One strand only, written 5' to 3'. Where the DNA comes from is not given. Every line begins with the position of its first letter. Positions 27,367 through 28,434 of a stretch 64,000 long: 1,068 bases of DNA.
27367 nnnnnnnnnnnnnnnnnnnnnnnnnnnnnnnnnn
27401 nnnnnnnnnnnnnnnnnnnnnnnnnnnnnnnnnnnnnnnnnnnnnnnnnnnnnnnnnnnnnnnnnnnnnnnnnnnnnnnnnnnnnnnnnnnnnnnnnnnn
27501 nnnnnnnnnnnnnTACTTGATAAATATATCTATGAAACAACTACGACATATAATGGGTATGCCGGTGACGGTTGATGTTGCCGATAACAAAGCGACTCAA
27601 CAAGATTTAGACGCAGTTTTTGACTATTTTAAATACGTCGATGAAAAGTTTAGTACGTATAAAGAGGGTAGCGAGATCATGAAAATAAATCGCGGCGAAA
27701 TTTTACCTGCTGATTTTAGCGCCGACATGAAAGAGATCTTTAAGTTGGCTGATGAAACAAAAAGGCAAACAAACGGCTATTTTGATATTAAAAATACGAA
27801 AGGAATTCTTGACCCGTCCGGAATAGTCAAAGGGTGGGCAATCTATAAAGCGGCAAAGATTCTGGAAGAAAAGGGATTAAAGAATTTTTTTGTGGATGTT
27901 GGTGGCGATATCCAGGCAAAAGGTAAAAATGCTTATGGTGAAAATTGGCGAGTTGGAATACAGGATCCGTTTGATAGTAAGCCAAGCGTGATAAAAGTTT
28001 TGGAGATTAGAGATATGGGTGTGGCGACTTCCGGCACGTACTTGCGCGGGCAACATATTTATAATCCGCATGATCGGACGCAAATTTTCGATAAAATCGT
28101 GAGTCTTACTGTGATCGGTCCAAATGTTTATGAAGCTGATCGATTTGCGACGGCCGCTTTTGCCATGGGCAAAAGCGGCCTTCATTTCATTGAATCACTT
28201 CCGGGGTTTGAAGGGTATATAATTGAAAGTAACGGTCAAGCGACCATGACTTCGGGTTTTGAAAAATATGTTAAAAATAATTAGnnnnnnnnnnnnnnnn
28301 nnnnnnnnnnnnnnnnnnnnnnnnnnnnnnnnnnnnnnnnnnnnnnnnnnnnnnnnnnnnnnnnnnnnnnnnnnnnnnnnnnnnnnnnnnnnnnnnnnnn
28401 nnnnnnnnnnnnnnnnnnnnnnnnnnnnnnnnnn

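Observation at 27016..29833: Compact flavinylation-linked membrane redox module: FMN-binding protein, ApbE, and an RnfD/NqrB-like domain fused to an FNR-like domain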

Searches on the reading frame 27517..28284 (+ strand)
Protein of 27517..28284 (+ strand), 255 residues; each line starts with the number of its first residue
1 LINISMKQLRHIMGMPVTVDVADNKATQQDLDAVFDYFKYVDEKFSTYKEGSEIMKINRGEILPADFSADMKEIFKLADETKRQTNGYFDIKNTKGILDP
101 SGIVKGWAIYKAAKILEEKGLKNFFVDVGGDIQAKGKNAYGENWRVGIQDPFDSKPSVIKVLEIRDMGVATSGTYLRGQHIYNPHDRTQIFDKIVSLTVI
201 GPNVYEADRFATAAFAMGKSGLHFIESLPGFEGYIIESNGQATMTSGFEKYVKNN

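Call 3: search_protein_families(library=pfam, proteins=[window:27517-28284:+], max_evalue=0.01)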
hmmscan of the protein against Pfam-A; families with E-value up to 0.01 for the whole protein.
window:27517-28284:+ (255 aa): 1 family
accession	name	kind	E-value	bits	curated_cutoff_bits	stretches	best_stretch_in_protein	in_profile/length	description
PF02424.20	ApbE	-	9.6e-45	153.6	25.6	2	97-233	125-264/266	ApbE family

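Call 4: search_protein_families(library=ncbifam, proteins=[window:27517-28284:+], max_evalue=0.01)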
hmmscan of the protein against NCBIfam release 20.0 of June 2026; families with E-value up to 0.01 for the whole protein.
window:27517-28284:+ (255 aa): 1 family
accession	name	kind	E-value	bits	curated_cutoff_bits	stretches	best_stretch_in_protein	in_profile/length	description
NF007774.0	PRK10461.1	equivalog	5.5e-27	94.6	498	2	99-245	182-339/351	FAD:protein FMN transferase ApbE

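Call 50: search_solved_structures(query=window:27532-28284:+, max_evalue=0.001, show_alignments=2)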
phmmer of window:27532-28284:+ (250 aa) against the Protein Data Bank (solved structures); distinct sequences matched with E-value up to 0.001: 13.
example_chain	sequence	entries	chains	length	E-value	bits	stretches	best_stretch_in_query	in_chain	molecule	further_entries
6nxi_A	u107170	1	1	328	3.3e-21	79.1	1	93-215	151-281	FAD:protein FMN transferase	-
4xgw_A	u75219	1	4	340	4.5e-21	78.7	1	93-239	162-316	FAD:protein FMN transferase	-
3pnd_A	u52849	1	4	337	8.3e-21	77.8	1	93-237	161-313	Thiamine biosynthesis lipoprotein ApbE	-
2o18_A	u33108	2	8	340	1.6e-20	76.9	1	93-239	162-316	Thiamine biosynthesis lipoprotein apbE | FAD:protein FMN transferase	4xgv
6nxj_A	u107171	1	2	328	5.9e-20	75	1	93-215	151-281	FAD:protein FMN transferase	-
4xgx_A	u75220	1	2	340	2.5e-19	73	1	93-239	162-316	FAD:protein FMN transferase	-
7esa_A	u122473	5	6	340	1.2e-18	70.7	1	93-244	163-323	FAD:protein FMN transferase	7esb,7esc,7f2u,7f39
5mgy_H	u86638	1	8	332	5.1e-15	58.9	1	92-242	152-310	FAD:protein FMN transferase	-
4xdt_A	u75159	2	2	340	4e-10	42.9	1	93-239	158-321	FAD:protein FMN transferase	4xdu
4ifu_A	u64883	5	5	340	5.7e-10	42.3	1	93-239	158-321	FAD:protein FMN transferase | Thiamine biosynthesis lipoprotein ApbE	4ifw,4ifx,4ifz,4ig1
7mgt_A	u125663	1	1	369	7.1e-10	42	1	93-238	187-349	FAD:protein FMN transferase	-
1vrm_A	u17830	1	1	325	4.9e-09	39.3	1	91-229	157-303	hypothetical protein TM1553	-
4xdr_A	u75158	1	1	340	7.5e-09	38.7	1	93-238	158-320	FAD:protein FMN transferase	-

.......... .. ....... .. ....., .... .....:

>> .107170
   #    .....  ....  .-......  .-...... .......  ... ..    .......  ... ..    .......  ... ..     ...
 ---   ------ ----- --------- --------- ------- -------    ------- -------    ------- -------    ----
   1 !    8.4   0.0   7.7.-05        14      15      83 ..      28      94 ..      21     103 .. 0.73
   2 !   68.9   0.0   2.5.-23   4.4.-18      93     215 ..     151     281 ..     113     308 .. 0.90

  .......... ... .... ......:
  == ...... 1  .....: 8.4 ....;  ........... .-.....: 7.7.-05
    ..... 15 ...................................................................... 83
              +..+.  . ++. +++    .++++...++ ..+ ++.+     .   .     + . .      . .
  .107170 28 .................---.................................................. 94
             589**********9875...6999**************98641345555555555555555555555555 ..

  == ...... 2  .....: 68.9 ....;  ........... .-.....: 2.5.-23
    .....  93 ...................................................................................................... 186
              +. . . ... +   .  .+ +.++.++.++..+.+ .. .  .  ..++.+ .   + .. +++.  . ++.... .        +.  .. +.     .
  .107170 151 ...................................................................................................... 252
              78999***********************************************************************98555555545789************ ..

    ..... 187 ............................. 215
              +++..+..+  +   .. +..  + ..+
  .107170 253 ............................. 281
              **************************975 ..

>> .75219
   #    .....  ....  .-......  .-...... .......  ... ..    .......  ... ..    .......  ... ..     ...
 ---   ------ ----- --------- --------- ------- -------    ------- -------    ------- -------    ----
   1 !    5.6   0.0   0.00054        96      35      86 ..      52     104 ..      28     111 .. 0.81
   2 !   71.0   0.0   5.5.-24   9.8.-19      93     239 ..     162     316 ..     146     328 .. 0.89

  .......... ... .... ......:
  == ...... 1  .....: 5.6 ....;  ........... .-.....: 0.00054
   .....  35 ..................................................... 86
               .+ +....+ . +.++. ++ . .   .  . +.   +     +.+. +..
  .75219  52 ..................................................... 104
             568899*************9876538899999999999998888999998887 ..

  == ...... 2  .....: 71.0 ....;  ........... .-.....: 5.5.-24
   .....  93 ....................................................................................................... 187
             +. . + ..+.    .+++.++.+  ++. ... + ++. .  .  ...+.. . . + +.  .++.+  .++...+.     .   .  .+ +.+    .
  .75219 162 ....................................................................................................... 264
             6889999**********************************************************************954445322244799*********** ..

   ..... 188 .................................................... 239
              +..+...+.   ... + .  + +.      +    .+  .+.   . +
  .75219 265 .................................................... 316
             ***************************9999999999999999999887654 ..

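Call 58: list_cluster_members(proteins=[P0001, window:27532-28284:+, window:27016-27513:+])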
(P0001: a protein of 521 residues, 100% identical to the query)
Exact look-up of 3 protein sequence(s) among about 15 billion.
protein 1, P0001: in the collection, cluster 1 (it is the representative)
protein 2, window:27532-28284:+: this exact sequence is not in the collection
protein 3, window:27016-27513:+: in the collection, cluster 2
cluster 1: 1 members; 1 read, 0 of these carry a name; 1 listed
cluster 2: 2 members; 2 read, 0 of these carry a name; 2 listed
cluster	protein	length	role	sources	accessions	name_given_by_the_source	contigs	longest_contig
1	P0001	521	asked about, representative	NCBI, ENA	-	-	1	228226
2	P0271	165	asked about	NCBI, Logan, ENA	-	-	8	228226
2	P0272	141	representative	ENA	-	-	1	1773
